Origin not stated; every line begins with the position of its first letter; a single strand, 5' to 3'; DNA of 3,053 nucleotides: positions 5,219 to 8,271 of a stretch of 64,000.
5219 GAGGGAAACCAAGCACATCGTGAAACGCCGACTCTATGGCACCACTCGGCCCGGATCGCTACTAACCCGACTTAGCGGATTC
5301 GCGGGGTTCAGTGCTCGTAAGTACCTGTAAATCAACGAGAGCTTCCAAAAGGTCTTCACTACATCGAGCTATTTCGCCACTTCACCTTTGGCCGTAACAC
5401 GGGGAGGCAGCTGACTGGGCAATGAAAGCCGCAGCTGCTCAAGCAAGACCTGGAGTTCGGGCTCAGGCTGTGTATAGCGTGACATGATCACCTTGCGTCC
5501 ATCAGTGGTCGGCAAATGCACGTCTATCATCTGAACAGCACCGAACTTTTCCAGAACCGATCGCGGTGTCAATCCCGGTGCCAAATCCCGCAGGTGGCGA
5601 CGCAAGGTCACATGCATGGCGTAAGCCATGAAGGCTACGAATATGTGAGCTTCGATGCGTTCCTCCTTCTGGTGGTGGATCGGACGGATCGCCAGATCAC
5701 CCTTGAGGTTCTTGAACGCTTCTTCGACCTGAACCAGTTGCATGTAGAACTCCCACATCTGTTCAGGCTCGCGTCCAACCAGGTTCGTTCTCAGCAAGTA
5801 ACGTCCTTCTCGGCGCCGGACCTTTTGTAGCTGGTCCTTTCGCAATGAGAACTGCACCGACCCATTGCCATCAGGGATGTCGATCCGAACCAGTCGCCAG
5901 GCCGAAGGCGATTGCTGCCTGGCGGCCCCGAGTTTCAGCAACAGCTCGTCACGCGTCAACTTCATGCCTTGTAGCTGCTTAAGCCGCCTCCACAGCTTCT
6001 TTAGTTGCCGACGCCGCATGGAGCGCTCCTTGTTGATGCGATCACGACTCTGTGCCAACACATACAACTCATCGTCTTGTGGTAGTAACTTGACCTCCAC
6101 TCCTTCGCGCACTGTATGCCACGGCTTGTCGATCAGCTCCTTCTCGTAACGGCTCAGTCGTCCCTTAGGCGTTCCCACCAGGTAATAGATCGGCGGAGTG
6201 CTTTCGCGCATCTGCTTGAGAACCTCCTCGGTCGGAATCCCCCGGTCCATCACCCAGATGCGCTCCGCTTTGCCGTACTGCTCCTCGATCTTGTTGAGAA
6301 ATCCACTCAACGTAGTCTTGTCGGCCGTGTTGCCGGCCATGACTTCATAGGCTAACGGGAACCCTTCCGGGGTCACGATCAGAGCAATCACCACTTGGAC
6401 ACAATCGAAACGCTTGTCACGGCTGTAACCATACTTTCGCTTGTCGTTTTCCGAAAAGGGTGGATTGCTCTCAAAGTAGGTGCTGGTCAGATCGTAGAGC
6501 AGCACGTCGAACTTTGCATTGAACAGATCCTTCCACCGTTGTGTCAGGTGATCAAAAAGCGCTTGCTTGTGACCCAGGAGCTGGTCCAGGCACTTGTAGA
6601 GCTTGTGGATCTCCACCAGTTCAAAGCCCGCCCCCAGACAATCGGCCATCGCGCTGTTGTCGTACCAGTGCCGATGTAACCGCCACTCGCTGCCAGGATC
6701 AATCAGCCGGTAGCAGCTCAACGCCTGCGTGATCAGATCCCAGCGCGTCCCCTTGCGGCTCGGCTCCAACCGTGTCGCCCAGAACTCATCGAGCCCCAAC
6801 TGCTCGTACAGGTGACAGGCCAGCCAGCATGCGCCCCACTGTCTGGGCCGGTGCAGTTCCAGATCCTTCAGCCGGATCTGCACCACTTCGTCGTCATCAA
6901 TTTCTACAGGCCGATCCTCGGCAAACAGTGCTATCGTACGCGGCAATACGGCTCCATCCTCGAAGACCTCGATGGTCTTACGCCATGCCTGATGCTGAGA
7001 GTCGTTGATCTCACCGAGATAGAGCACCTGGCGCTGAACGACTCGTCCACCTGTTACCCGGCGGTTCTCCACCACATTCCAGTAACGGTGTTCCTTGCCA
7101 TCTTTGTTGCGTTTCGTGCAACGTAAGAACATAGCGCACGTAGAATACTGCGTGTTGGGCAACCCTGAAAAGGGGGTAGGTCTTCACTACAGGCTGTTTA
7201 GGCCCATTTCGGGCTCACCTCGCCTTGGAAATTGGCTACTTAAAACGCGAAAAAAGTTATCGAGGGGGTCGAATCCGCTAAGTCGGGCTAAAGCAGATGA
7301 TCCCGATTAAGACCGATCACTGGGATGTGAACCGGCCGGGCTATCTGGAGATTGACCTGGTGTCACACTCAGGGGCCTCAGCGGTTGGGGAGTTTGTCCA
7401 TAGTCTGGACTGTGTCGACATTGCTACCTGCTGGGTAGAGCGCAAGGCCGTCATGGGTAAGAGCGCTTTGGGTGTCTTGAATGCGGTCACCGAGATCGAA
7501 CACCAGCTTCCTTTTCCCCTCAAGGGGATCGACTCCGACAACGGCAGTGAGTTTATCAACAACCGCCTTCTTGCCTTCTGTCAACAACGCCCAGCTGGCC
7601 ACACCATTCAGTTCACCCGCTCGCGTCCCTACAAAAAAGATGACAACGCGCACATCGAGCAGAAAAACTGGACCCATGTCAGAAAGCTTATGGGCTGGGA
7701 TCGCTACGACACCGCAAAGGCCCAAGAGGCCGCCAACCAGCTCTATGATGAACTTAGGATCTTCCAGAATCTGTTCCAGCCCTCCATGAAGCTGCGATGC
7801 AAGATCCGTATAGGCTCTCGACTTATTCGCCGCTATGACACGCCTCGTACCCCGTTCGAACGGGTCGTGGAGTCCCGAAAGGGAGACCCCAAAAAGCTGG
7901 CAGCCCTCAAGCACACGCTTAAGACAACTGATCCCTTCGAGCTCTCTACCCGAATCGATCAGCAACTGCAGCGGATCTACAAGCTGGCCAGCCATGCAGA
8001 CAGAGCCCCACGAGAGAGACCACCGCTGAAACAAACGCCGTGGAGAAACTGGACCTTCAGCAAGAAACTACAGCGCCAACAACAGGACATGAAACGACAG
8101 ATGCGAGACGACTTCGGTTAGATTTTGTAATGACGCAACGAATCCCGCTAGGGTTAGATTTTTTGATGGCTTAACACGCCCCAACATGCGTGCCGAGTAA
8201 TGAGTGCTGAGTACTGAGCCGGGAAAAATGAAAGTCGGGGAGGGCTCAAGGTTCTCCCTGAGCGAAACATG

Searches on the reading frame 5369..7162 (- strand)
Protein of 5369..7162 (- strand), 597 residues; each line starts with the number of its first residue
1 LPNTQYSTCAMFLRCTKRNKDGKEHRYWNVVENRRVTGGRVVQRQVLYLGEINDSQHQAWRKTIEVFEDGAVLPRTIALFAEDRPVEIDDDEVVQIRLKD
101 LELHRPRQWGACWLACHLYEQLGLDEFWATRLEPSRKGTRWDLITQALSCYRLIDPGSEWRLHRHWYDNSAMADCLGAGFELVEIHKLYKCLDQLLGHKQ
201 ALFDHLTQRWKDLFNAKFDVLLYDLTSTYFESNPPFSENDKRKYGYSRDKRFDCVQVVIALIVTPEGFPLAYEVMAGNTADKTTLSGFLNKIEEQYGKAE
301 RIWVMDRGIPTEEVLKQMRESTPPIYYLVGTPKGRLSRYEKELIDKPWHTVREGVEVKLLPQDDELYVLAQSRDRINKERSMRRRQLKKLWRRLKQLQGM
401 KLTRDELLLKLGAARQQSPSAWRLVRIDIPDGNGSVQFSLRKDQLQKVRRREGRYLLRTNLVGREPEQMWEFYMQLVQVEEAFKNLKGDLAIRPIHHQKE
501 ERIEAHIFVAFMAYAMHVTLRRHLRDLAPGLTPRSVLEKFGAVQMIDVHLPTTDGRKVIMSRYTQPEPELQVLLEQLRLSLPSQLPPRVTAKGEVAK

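Call 48: search_protein_families(library=pfam, proteins=[window:5369-7162:-], max_evalue=0.001)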
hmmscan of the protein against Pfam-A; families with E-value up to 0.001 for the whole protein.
window:5369-7162:- (597 aa): 1 family
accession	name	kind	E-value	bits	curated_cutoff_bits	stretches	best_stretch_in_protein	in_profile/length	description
PF01609.27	DDE_Tnp_1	-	2.3e-15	57.3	23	1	220-515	6-199/200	Transposase DDE domain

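Call 49: search_protein_families(library=ncbifam, proteins=[window:5369-7162:-], max_evalue=0.001)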
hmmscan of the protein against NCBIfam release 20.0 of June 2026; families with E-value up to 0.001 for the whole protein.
window:5369-7162:- (597 aa): 7 families
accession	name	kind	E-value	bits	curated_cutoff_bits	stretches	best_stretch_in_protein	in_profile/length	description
NF033559.2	transpos_IS1634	equivalog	1.4e-88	298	100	1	82-579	33-481/483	IS1634 family transposase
NF033592.1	transpos_IS4_1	equivalog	4.1e-12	45.9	115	1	200-517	82-328/332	IS4 family transposase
NF033551.1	transpos_IS1182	equivalog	2.8e-06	26.5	270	1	262-320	273-332/488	IS1182 family transposase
NF033539.1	transpos_IS1380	equivalog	1e-05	24.4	180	0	250-392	155-296/419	IS1380 family transposase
NF033593.1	transpos_ISNCY_1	equivalog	2.3e-05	23.3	325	1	262-343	307-386/444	ISNCY family transposase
NF049999.1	transpos_IS701_3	equivalog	2.6e-05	23.3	170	1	446-526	287-366/412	IS701 family transposase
NF033540.2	transpos_IS701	equivalog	0.00041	19.7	150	1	416-519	258-361/363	IS701 family transposase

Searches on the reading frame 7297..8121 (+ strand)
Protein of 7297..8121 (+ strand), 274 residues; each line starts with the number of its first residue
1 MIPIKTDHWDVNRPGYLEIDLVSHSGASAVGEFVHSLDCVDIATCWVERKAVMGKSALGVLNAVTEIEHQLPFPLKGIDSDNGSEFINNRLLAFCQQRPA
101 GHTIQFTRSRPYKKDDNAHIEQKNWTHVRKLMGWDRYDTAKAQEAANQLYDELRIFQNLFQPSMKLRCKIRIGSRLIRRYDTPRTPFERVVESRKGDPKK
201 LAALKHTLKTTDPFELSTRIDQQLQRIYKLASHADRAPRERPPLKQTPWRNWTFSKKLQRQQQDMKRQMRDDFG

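Call 48: search_protein_families(library=pfam, proteins=[window:7297-8121:+], max_evalue=0.001)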
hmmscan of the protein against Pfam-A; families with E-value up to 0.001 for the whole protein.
window:7297-8121:+ (274 aa): 1 family
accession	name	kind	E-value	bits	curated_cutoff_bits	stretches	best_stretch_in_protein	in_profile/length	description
PF00665.32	rve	-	0.00038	21.1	32.6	1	15-112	6-100/102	Integrase core domain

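Call 49: search_protein_families(library=ncbifam, proteins=[window:7297-8121:+], max_evalue=0.001)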
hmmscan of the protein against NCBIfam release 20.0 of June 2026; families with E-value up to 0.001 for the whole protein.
window:7297-8121:+ (274 aa): 2 families
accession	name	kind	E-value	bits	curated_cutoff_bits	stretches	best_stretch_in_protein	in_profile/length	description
NF033577.2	transpos_IS481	equivalog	2e-05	24.3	224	1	41-146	155-258/284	IS481 family transposase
NF033516.0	transpos_IS3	equivalog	0.00055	19.3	160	1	76-141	277-338/369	IS3 family transposase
